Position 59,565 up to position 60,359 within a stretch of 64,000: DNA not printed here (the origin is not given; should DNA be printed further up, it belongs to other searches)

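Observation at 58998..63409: Stress-defence cluster: YceI, MarR-beta-carbonic anhydrase operon, thiolase, OsmC, YaaA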

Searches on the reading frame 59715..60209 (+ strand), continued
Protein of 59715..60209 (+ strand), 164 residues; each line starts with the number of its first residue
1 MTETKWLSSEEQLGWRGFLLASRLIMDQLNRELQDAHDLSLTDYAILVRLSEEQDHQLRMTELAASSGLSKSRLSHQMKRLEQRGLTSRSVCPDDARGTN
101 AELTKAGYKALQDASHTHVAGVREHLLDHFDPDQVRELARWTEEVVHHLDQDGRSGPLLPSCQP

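Call 21: find_encoding_contigs(protein=P0025, flank=5000, max_places=2)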
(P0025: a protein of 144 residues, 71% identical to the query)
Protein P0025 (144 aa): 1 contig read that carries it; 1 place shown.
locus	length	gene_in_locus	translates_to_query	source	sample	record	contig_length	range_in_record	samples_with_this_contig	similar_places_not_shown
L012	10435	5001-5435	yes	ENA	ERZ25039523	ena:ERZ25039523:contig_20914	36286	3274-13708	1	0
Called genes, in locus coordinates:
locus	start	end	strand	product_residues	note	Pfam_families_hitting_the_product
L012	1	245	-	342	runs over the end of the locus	-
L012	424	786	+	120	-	PF02152:FolB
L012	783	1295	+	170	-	PF01288:HPPK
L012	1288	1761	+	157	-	PF11377:DUF3180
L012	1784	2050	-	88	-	-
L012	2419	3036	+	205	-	-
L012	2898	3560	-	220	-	PF07690:MFS_1 (weak)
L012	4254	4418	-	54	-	PF04264:YceI (weak)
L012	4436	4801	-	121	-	PF04264:YceI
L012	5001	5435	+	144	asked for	PF12802:MarR_2, PF01047:MarR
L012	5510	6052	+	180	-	PF00484:Pro_CA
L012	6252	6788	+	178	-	PF14226:DIOX_N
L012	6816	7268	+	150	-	PF03171:2OG-FeII_Oxy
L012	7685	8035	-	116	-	PF00106:adh_short, PF13561:adh_short_C2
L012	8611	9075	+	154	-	PF13302:Acetyltransf_3 (weak), PF00583:Acetyltransf_1, PF13420:Acetyltransf_4 (faint), PF13673:Acetyltransf_10, PF13508:Acetyltransf_7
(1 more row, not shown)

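Call 22: find_encoding_contigs(protein=P0007, flank=5000, max_places=2)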
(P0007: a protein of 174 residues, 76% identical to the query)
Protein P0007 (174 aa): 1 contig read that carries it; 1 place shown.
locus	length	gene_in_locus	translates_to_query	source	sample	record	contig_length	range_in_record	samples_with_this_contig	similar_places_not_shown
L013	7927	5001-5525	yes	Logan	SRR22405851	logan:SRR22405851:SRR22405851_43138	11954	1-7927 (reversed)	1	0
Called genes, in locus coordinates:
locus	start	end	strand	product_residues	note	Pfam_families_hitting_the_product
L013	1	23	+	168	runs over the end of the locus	PF11377:DUF3180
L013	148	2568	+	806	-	PF00149:Metallophos (weak), PF02872:5_nucleotid_C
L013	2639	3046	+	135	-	PF19950:DUF6412 (weak)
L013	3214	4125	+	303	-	PF02096:60KD_IMP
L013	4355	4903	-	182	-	PF04264:YceI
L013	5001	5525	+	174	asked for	PF01047:MarR, PF12802:MarR_2 (weak), PF13412:HTH_24 (faint)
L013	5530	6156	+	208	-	PF00484:Pro_CA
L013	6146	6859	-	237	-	PF03883:H2O2_YaaD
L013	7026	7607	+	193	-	PF01648:ACPS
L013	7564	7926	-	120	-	?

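Call 23: find_encoding_contigs(protein=P0009, flank=5000, max_places=2)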
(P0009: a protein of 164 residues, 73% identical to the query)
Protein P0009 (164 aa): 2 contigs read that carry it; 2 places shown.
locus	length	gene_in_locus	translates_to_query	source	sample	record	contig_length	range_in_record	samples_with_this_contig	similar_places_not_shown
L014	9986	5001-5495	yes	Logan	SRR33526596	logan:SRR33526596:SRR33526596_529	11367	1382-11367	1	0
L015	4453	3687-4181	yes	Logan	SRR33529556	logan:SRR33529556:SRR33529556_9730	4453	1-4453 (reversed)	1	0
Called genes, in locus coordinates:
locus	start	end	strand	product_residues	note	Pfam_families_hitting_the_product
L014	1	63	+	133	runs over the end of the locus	PF02152:FolB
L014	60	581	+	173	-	PF01288:HPPK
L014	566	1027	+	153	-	PF11377:DUF3180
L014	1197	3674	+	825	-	PF02872:5_nucleotid_C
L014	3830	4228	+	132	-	PF09685:MamF_MmsF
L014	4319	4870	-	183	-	PF04264:YceI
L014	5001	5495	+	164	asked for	PF01047:MarR, PF12802:MarR_2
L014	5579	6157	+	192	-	PF00484:Pro_CA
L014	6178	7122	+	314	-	PF01522:Polysacc_deac_1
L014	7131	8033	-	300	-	PF03883:H2O2_YaaD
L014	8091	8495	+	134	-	PF01648:ACPS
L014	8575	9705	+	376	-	PF03631:Virul_fac_BrkB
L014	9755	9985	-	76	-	?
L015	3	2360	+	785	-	?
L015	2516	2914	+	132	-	PF09685:MamF_MmsF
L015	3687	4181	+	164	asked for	PF01047:MarR, PF12802:MarR_2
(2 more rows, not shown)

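Call 27: find_encoding_contigs(protein=P0024, flank=4000, max_places=2)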
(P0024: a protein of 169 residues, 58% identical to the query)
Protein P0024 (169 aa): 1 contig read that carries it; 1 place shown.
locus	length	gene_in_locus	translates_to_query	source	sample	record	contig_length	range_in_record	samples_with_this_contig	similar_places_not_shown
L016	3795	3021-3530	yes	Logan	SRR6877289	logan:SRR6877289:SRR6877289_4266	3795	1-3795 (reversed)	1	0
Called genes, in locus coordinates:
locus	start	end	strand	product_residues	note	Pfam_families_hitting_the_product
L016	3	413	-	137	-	?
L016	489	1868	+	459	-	PF00501:AMP-binding, PF14535:AMP-binding_C_2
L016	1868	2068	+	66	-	-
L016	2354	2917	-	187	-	PF04264:YceI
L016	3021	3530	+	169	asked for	PF12802:MarR_2, PF01047:MarR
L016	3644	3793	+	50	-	?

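Call 28: find_encoding_contigs(protein=P0026, flank=4000, max_places=2)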
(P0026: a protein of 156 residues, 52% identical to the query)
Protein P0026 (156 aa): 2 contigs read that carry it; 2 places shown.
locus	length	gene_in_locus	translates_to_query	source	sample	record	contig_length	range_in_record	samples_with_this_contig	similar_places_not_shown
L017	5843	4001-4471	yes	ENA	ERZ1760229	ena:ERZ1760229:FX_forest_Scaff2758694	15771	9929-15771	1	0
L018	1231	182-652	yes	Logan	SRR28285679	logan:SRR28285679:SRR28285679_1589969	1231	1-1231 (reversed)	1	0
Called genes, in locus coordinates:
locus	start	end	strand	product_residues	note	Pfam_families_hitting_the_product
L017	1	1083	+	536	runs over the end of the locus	PF02225:PA, PF04389:Peptidase_M28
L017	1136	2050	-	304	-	PF04228:Zn_peptidase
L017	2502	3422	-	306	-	PF00892:EamA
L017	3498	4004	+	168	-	PF12802:MarR_2, PF01047:MarR, PF13463:HTH_27 (weak)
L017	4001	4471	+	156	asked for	PF01047:MarR, PF12802:MarR_2 (faint)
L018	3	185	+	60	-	?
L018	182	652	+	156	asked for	PF01047:MarR, PF12802:MarR_2 (faint)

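Call 29: find_encoding_contigs(protein=P0040, flank=4000, max_places=3)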
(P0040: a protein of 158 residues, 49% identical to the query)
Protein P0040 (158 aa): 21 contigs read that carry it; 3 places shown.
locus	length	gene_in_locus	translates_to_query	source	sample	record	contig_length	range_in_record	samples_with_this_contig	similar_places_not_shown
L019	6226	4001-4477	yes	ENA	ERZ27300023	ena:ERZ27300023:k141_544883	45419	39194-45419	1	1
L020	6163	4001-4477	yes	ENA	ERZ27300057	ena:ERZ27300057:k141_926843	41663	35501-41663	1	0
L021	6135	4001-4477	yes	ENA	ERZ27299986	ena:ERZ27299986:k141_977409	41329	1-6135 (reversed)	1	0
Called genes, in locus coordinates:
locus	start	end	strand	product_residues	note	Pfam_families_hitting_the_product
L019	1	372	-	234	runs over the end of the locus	PF03807:F420_oxidored, PF07991:KARI_N (weak)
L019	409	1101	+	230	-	-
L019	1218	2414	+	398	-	PF05977:MFS_3, PF07690:MFS_1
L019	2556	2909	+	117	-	-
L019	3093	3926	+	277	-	PF00557:Peptidase_M24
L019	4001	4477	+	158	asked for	PF22381:Staph_reg_Sar_Rot (weak), PF12802:MarR_2, PF01047:MarR, PF01022:HTH_5 (weak)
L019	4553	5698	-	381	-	-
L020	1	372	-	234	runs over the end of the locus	PF03807:F420_oxidored, PF07991:KARI_N (weak)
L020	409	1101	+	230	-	-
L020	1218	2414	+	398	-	PF05977:MFS_3, PF07690:MFS_1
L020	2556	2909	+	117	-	-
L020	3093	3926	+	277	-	PF00557:Peptidase_M24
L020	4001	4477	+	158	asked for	PF22381:Staph_reg_Sar_Rot (weak), PF12802:MarR_2, PF01047:MarR, PF01022:HTH_5 (weak)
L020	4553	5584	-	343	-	-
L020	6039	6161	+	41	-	?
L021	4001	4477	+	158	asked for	PF22381:Staph_reg_Sar_Rot (weak), PF12802:MarR_2, PF01047:MarR, PF01022:HTH_5 (weak)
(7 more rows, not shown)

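Call 30: find_encoding_contigs(protein=P0037, flank=4000, max_places=2)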
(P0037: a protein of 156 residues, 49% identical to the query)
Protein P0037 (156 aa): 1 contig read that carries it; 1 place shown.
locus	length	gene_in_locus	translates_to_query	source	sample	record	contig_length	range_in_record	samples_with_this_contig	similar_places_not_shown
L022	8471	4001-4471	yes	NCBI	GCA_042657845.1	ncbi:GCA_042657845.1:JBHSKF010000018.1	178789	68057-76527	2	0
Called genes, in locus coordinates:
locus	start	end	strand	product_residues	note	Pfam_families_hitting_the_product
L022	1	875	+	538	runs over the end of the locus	PF02225:PA, PF04389:Peptidase_M28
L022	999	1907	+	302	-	PF04228:Zn_peptidase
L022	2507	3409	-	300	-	PF00892:EamA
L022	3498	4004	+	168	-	PF12802:MarR_2, PF01047:MarR, PF13463:HTH_27 (faint)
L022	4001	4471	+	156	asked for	PF01047:MarR, PF12802:MarR_2 (weak)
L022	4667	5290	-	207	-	-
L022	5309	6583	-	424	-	PF14659:Phage_int_SAM_3 (faint), PF00589:Phage_integrase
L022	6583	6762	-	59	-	PF21531:Rv2175c_wHTH (weak), PF12728:HTH_17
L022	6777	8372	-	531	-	PF20199:RepSA, PF23343:REP_ORF2-G2P (weak)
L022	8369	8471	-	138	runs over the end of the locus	-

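Call 34: find_related_loci(query=A1, collection=metagenome_contigs, flank=3000)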
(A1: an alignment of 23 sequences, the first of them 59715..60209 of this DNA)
Query A1 (164 aa) in metagenome_contigs; peptide patterns used: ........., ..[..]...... (x = any residue, [..] = any of these).
36 stretches matched a pattern; 5 encode a relative of the query (tblastn E <= 1e-3); 5 distinct loci.
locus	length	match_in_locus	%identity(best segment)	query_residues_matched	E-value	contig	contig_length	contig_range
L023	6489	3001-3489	96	1-163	3e-105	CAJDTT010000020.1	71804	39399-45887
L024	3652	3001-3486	88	1-162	5e-97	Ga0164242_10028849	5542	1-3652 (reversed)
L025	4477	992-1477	73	1-162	3e-75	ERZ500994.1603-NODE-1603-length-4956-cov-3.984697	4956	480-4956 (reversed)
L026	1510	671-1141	61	5-161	2e-63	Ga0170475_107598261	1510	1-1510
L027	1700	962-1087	64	33-70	8e-11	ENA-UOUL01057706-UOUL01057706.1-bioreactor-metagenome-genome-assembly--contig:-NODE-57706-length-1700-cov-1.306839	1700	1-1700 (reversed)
